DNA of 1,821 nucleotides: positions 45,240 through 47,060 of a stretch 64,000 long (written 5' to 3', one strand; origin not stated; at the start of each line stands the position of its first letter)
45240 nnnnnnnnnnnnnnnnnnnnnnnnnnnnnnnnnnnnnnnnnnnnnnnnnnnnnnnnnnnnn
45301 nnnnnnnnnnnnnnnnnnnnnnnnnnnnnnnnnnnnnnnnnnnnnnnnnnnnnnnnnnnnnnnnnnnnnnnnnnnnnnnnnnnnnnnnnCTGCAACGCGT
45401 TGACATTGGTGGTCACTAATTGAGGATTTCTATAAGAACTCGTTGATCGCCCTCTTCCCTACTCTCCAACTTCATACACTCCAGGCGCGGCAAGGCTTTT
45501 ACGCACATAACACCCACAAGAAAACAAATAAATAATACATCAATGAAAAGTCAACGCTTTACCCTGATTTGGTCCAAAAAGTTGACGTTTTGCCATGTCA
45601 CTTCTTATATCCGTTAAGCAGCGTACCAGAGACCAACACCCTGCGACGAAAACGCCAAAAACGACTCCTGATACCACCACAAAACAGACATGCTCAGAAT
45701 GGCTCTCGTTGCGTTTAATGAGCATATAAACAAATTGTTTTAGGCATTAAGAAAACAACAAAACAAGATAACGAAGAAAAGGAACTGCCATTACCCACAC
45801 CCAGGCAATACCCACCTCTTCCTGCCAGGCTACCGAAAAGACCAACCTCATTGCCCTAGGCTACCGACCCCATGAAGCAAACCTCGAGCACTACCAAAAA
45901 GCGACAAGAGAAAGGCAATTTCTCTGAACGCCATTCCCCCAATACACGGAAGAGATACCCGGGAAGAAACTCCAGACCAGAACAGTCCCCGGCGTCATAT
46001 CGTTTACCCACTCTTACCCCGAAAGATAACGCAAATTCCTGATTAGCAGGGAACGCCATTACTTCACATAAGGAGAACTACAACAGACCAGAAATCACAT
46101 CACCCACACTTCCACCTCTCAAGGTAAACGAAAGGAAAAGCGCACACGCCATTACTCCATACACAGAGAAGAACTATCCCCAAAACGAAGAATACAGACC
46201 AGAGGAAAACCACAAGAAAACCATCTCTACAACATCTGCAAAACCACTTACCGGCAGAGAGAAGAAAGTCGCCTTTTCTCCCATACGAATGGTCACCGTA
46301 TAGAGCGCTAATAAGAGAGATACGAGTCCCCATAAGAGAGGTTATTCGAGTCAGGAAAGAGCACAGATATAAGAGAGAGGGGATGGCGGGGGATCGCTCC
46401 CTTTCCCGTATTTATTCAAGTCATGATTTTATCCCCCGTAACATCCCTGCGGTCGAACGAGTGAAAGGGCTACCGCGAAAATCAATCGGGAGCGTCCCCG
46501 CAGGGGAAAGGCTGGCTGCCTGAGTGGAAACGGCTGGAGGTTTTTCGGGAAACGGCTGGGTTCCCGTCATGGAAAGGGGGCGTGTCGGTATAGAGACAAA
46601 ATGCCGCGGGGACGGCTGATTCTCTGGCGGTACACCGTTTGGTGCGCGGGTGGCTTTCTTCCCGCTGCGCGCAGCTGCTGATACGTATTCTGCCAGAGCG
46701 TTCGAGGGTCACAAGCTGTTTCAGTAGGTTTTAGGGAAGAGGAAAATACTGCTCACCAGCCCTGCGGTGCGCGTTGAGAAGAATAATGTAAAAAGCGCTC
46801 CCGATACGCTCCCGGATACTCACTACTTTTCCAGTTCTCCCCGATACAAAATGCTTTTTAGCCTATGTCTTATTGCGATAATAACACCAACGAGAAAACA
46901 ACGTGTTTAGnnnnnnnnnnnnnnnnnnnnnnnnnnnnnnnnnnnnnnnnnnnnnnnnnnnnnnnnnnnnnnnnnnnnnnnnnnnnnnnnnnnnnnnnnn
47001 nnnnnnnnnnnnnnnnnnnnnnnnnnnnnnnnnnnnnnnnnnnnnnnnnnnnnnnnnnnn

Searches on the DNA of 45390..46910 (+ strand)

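Call 4: search_dna_similar(query=window:45390-46910:+, collection=phages, mode=near, max_rows=30)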
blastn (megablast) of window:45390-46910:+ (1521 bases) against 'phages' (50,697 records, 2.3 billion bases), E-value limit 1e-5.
Records with a match: 6; places in all: 6; records where one place covers at least 80% of the query: 6.
Best place of each record, by identity: 95-99% 2; 90-95% 4.
By first word of the organism name: Klebsiella 6.
By host as written in the record: Klebsiella pneumoniae strain 4011 1; Klebsiella pneumoniae strain 9362 1; Klebsiella pneumoniae subsp. pneumoniae LC-1825/18 1; Klebsiella pneumoniae ST13-OXA48 1; Klebsiella pneumoniae 4727 1; horse 1.
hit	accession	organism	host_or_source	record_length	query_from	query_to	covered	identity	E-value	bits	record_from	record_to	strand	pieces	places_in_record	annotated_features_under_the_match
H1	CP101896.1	Klebsiella phage GArcari-2022b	Klebsiella pneumoniae strain 4011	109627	5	1521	100%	95.4%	0e+0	2420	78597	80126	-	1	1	record has no annotation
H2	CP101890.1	Klebsiella phage GArcari-2022a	Klebsiella pneumoniae strain 9362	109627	5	1521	100%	95.4%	0e+0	2420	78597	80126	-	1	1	record has no annotation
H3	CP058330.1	Klebsiella phage vB_Kpn_1825-KPC53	Klebsiella pneumoniae subsp. pneumoniae ...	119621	4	1521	100%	95.0%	0e+0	2390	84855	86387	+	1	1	record has no annotation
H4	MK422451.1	Klebsiella phage ST13-OXA48phi12.3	Klebsiella pneumoniae ST13-OXA48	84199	4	1521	100%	95.0%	0e+0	2390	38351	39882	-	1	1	hypothetical protein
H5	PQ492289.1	Klebsiella phage vB_KpnS_p4727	Klebsiella pneumoniae 4727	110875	4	1521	100%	94.8%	0e+0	2377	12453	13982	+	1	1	record has no annotation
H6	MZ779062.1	Klebsiella phage pJN2-26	horse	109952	37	1521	98%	94.8%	0e+0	2320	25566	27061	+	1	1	hypothetical protein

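Call 5: search_dna_similar(query=window:45390-46910:+, collection=plasmids, mode=near, max_rows=30)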
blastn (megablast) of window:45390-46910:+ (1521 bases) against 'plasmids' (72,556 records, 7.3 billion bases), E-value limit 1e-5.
Records with a match: 491; places in all: 497; records where one place covers at least 80% of the query: 314.
Best place of each record, by identity: 95-99% 174; 90-95% 263; 80-90% 28; 60-80% 26.
By first word of the organism name: Klebsiella 431; Escherichia 22; Enterobacter 15; Citrobacter 11; Salmonella 9; Cronobacter 2; Raoultella 1.
By predicted mobility (MOB-suite, as given by PLSDB): non-mobilizable 474; conjugative 11; mobilizable 6.
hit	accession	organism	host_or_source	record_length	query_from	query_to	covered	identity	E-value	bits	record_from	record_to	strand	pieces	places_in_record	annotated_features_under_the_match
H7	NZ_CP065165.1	Klebsiella variicola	Homo sapiens,urine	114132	5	1521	100%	96.7%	0e+0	2534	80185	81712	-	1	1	none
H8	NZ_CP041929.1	Klebsiella pneumoniae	Homo sapiens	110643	1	1521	100%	96.2%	0e+0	2499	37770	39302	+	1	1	none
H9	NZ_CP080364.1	Klebsiella pneumoniae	Homo sapiens,pure culture,sputum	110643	1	1521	100%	96.2%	0e+0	2499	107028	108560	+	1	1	none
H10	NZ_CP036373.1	Klebsiella pneumoniae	Homo sapiens,Culture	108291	4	1521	100%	96.2%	0e+0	2495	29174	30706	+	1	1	none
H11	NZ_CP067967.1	Klebsiella quasipneumoniae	Homo sapiens,wound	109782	4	1521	100%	96.2%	0e+0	2490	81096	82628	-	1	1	none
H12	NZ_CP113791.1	Klebsiella variicola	Homo sapiens,culture,stool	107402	1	1521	100%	95.9%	0e+0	2471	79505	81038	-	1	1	hypothetical protein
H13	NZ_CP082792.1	Klebsiella pneumoniae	Homo sapiens,urine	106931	4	1521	100%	96.1%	0e+0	2483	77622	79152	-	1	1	none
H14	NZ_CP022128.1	Klebsiella pneumoniae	Homo sapiens,wound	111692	5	1521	100%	96.1%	0e+0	2484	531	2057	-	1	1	none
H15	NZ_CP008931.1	Klebsiella pneumoniae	Homo sapiens,blood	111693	5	1521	100%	96.1%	0e+0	2484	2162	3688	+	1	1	none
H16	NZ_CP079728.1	Klebsiella pneumoniae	Homo sapiens,urine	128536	5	1521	100%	96.1%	0e+0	2484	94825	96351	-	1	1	none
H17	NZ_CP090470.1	Klebsiella pneumoniae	Homo sapiens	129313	5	1521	100%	96.1%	0e+0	2484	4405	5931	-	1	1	none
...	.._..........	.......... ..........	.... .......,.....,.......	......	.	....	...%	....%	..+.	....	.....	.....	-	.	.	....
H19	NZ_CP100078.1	Klebsiella pneumoniae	Homo sapiens,throat swab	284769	5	1521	100%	96.1%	0e+0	2484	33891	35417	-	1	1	none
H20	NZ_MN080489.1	Klebsiella pneumoniae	-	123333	5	1521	100%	96.1%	0e+0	2484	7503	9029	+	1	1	hypothetical protein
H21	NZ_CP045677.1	Klebsiella pneumoniae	Homo sapiens,rectum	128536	5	1521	100%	96.1%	0e+0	2484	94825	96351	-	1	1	none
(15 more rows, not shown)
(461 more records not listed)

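Call 10: search_dna_similar(query=window:45390-46910:+, collection=plasmids, mode=distant, max_rows=40, rows=spread)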
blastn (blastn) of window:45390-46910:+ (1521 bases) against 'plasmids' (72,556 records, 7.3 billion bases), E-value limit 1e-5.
Records with a match: 911; places in all: 1006; records where one place covers at least 80% of the query: 373.
Best place of each record, by identity: 95-99% 171; 90-95% 281; 80-90% 54; 60-80% 405.
By first word of the organism name: Klebsiella 449; Escherichia 224; Enterobacter 91; Yersinia 54; Salmonella 49; Citrobacter 25; Cronobacter 8; Shigella 7; Raoultella 1; Buttiauxella 1; and 2 more.
By predicted mobility (MOB-suite, as given by PLSDB): non-mobilizable 871; conjugative 22; mobilizable 18.
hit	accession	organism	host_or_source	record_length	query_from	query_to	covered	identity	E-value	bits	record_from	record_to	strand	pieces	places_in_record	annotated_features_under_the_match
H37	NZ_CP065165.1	Klebsiella variicola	Homo sapiens,urine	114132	5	1521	100%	96.7%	0e+0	2526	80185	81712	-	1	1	none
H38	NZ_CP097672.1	Klebsiella pneumoniae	Homo sapiens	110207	1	1521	100%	95.7%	0e+0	2460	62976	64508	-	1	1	none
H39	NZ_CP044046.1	Klebsiella pneumoniae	Homo sapiens,clinical isolate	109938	5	1521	100%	95.5%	0e+0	2436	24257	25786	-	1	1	none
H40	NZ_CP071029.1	Klebsiella pneumoniae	Homo sapiens,blood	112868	5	1521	100%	95.4%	0e+0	2428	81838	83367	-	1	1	none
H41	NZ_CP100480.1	Klebsiella pneumoniae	Gallus gallus domesticus,whole ...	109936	4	1521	100%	95.3%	0e+0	2423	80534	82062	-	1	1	none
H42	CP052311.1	Klebsiella pneumoniae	Homo sapiens,blood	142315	4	1521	100%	95.2%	0e+0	2416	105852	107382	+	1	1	hypothetical protein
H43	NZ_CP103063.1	Klebsiella pneumoniae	cell culture,urine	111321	4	1521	100%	95.0%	0e+0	2399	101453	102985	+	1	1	none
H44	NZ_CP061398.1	Klebsiella pneumoniae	Homo sapiens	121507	1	1521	100%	94.8%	0e+0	2395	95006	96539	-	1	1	none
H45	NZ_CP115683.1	Klebsiella oxytoca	Homo sapiens,blood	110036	1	1512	99%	95.3%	0e+0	2423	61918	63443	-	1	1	hypothetical protein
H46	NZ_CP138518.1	Klebsiella pneumoniae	pure culture,urine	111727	4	1521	100%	94.8%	0e+0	2390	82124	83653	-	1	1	none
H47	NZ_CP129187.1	Klebsiella pneumoniae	Laying hen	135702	4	1521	100%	94.6%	0e+0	2377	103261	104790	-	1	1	none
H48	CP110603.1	Klebsiella pneumoniae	Homo sapiens,wound swab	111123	5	1521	100%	94.5%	0e+0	2370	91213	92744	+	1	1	none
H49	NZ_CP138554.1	Klebsiella pneumoniae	pure culture,sputum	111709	5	1521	100%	94.2%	0e+0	2351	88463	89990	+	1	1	hypothetical protein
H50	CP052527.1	Klebsiella pneumoniae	Homo sapiens,blood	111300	5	1521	100%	93.1%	0e+0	2288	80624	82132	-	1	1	hypothetical protein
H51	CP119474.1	Salmonella enterica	animal,comminuted beef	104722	9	1521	99%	71.9%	0e+0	751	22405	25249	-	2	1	hypothetical protein (x3)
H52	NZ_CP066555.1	Enterobacter hormaechei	Genomic DNA,zoo environmental surface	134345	36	1521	98%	71.0%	0e+0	686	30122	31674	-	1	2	none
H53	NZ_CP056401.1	Citrobacter sp. RHBSTW-00570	culture,Freshwater sample from ...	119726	1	1521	74%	75.8%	0e+0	744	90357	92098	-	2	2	hypothetical protein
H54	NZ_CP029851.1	Salmonella enterica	-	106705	9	1521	73%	74.5%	5e-171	684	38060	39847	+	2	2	hypothetical protein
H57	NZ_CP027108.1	Cronobacter sakazakii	Homo sapiens,feces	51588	9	1521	73%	71.8%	7e-131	551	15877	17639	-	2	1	hypothetical protein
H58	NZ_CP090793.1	Enterobacter hormaechei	Homo sapiens,Pure culture,blood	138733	9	1521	64%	76.5%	7e-169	686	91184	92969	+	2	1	hypothetical protein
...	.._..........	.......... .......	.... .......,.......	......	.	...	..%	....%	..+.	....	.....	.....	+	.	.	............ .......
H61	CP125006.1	Escherichia coli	Fecal sludge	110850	129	1521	65%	69.4%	2e-42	388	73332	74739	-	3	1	none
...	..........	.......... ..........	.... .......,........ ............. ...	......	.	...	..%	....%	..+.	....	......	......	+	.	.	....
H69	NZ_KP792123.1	Escherichia coli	-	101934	128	1520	50%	73.5%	8e-36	441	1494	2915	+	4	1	none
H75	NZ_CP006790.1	Yersinia pestis 2944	-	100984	1451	1520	5%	81.7%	2e-6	64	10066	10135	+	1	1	none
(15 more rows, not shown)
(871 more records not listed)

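Call 11: get_annotated_region(hit=H4, flank=6000)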
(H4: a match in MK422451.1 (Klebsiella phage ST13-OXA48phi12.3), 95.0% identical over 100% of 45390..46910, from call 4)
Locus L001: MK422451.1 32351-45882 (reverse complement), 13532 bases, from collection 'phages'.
description: Klebsiella phage ST13-OXA48phi12.3, complete genome.
organism: Klebsiella phage ST13-OXA48phi12.3 (NCBI taxid 2510466)
taxonomy: Viruses; Duplodnaviria; Heunggongvirae; Uroviricota; Caudoviricetes
host: Klebsiella pneumoniae ST13-OXA48; source: -; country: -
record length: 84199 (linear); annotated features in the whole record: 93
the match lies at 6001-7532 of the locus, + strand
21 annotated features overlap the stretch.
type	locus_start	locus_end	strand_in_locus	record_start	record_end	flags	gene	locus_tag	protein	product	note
CDS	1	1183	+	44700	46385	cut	-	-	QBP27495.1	hypothetical protein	-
CDS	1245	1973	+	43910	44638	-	-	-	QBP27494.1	hypothetical protein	Hypothetical protein (ABC-type Zn2+ transport system)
CDS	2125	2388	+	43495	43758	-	-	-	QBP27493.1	hypothetical protein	-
CDS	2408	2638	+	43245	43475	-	-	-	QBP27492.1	hypothetical protein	-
CDS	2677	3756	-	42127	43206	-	-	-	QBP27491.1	hypothetical protein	-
CDS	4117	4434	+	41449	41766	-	-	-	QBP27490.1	hypothetical protein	-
CDS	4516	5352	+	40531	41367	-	-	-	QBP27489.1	GIY-YIG nuclease family protein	-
CDS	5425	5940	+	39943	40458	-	-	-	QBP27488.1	hypothetical protein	-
CDS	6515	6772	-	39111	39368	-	-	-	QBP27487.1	hypothetical protein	-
CDS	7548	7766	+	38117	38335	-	-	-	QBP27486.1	hypothetical protein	-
CDS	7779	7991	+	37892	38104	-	-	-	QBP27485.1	hypothetical protein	-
CDS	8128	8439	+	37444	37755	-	-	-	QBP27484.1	hypothetical protein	-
CDS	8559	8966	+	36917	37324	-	-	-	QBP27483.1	hypothetical protein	-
CDS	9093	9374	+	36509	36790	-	-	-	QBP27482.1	ABC transporter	-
CDS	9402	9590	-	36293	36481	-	-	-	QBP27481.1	hypothetical protein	-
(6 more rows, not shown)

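Call 12: get_annotated_region(hit=H51, flank=3000)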
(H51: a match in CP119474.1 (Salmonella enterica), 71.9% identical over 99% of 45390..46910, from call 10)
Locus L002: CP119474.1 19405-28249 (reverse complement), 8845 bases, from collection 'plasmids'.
description: Salmonella enterica subsp. enterica serovar Newport strain CVM 46267 plasmid pFSIS12033266-1, complete sequence
organism: Salmonella enterica (NCBI taxid 108619)
taxonomy: Bacteria; Pseudomonadota; Gammaproteobacteria; Enterobacterales; Enterobacteriaceae; Salmonella; Salmonella enterica
host: -; source: animal,comminuted beef; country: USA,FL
typing (MOB-suite, as given by PLSDB): non-mobilizable; replicon rep_cluster_488
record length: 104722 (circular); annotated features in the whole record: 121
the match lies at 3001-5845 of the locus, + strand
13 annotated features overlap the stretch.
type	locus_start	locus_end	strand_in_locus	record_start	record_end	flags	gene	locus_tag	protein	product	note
CDS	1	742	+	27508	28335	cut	-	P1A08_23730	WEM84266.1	hypothetical protein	-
CDS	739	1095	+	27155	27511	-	-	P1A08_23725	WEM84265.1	DUF551 domain-containing protein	-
CDS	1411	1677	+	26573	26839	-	-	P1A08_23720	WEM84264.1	hypothetical protein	-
CDS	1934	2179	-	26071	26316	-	-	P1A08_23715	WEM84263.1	hypothetical protein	-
CDS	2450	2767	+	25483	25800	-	-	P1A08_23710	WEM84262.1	hypothetical protein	-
CDS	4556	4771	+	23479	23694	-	-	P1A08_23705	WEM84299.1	hypothetical protein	-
CDS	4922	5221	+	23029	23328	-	-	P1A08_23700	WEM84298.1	hypothetical protein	-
CDS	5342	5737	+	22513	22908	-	-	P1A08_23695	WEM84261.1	hypothetical protein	-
CDS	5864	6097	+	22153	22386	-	-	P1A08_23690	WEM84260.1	hypothetical protein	-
CDS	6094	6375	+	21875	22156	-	-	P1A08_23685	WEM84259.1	ABC transporter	-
CDS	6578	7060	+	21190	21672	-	-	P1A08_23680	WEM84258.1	hypothetical protein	-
CDS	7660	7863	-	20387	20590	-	-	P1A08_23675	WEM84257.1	hypothetical protein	-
CDS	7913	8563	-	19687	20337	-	-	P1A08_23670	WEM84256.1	hypothetical protein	-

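Call 13: get_annotated_region(hit=H61, flank=3000)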
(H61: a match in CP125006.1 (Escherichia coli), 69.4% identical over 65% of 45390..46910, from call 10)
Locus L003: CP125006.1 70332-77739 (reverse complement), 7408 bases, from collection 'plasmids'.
description: Escherichia coli strain KFS-D30 plasmid pKFS-D30_2, complete sequence
organism: Escherichia coli (NCBI taxid 562)
taxonomy: Bacteria; Pseudomonadota; Gammaproteobacteria; Enterobacterales; Enterobacteriaceae; Escherichia; Escherichia coli
host: -; source: Fecal sludge; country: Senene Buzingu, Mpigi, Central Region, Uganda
typing (MOB-suite, as given by PLSDB): non-mobilizable; replicon rep_cluster_488
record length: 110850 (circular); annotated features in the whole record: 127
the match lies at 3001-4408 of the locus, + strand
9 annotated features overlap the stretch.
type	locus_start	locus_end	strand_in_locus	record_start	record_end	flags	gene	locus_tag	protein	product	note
CDS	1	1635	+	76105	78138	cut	metG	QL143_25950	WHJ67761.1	methionine--tRNA ligase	-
CDS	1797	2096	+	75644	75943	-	-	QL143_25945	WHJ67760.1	hypothetical protein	-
CDS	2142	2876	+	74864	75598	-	-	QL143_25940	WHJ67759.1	hypothetical protein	-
CDS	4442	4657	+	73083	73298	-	-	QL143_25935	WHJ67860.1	hypothetical protein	-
CDS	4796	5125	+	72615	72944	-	-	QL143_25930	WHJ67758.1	hypothetical protein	-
CDS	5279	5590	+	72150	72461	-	-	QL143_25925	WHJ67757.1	hypothetical protein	-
CDS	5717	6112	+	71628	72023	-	-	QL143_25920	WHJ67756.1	hypothetical protein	-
CDS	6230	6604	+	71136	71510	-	-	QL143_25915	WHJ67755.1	hypothetical protein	-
CDS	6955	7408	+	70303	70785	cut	-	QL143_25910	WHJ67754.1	hypothetical protein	-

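Call 16: get_annotated_region(hit=H52, flank=1500)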
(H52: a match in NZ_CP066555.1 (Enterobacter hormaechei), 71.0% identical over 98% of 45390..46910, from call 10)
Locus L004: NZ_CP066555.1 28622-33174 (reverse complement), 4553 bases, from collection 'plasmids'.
description: Enterobacter hormaechei subsp. xiangfangensis strain OSUCZKPC4-140 plasmid pOSUCZ140_2, complete sequence
organism: Enterobacter hormaechei (NCBI taxid 1296536)
taxonomy: Bacteria; Pseudomonadota; Gammaproteobacteria; Enterobacterales; Enterobacteriaceae; Enterobacter; Enterobacter hormaechei
host: -; source: Genomic DNA,zoo environmental surface; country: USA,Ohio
typing (MOB-suite, as given by PLSDB): non-mobilizable; replicon IncFIB
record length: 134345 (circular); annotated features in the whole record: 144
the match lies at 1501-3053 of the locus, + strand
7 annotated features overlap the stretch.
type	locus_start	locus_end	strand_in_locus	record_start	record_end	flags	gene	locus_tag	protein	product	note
CDS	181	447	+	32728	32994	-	-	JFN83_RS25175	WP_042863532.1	hypothetical protein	-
CDS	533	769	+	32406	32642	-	-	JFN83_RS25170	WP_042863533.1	DUF1380 domain-containing protein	-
CDS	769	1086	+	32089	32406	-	-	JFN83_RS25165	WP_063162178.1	hypothetical protein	-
CDS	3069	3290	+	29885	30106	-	-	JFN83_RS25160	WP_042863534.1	hypothetical protein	-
CDS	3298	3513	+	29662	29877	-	-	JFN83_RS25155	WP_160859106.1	hypothetical protein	-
CDS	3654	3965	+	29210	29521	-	-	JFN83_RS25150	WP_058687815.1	hypothetical protein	-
CDS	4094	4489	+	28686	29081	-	-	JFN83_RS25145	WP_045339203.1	hypothetical protein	-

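Call 17: get_annotated_region(hit=H53, flank=1500)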
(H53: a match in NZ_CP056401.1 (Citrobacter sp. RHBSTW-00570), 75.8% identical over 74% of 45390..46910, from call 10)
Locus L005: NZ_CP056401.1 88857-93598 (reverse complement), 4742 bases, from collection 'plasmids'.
description: Citrobacter sp. RHBSTW-00570 plasmid pRHBSTW-00570_3, complete sequence
organism: Citrobacter sp. RHBSTW-00570 (NCBI taxid 2742655)
taxonomy: Bacteria; Pseudomonadota; Gammaproteobacteria; Enterobacterales; Enterobacteriaceae; Citrobacter; Citrobacter sp. RHBSTW-00570
host: -; source: culture,Freshwater sample from downstream of wastewater treatment plant; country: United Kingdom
typing (MOB-suite, as given by PLSDB): non-mobilizable; replicon IncFIB
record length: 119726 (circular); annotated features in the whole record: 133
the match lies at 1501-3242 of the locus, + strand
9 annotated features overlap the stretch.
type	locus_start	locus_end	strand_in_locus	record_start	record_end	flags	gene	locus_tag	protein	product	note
CDS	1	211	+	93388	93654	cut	-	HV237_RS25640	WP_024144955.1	hypothetical protein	-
CDS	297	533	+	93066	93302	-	-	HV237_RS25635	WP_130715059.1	DUF1380 domain-containing protein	-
CDS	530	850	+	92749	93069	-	-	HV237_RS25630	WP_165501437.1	hypothetical protein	-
CDS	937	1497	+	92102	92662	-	-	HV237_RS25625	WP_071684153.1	hypothetical protein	-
CDS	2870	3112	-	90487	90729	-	-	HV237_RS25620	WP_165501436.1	hypothetical protein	-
CDS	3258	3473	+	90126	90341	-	-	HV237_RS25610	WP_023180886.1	hypothetical protein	-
CDS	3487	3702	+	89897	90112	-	-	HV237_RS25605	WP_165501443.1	hypothetical protein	-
CDS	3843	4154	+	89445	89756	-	-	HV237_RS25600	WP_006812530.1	hypothetical protein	-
CDS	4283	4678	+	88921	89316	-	-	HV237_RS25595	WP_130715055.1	hypothetical protein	-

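Call 18: get_annotated_region(hit=H54, flank=1500)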
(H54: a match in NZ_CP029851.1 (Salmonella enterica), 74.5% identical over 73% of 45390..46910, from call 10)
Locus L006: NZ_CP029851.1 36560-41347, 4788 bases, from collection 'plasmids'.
description: Salmonella enterica subsp. enterica serovar Typhi strain 343078_203125 plasmid pHCM2, complete sequence
organism: Salmonella enterica (NCBI taxid 90370)
taxonomy: Bacteria; Pseudomonadota; Gammaproteobacteria; Enterobacterales; Enterobacteriaceae; Salmonella; Salmonella enterica
host: -; source: -; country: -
typing (MOB-suite, as given by PLSDB): non-mobilizable; replicon IncFIB
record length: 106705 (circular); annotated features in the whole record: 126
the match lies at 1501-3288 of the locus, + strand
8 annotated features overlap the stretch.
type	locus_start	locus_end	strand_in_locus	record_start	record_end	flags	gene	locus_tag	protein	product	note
CDS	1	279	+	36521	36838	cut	-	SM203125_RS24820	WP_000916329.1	hypothetical protein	-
CDS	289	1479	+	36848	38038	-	-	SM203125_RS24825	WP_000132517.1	hypothetical protein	-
CDS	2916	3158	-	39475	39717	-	-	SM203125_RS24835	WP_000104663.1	hypothetical protein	-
CDS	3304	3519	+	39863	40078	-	-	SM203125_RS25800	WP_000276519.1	hypothetical protein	-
CDS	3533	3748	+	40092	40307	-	-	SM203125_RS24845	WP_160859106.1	hypothetical protein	-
CDS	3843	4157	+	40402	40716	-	-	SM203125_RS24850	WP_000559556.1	hypothetical protein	-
CDS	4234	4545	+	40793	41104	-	-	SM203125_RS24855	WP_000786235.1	hypothetical protein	-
CDS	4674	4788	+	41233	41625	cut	-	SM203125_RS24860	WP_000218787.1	hypothetical protein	-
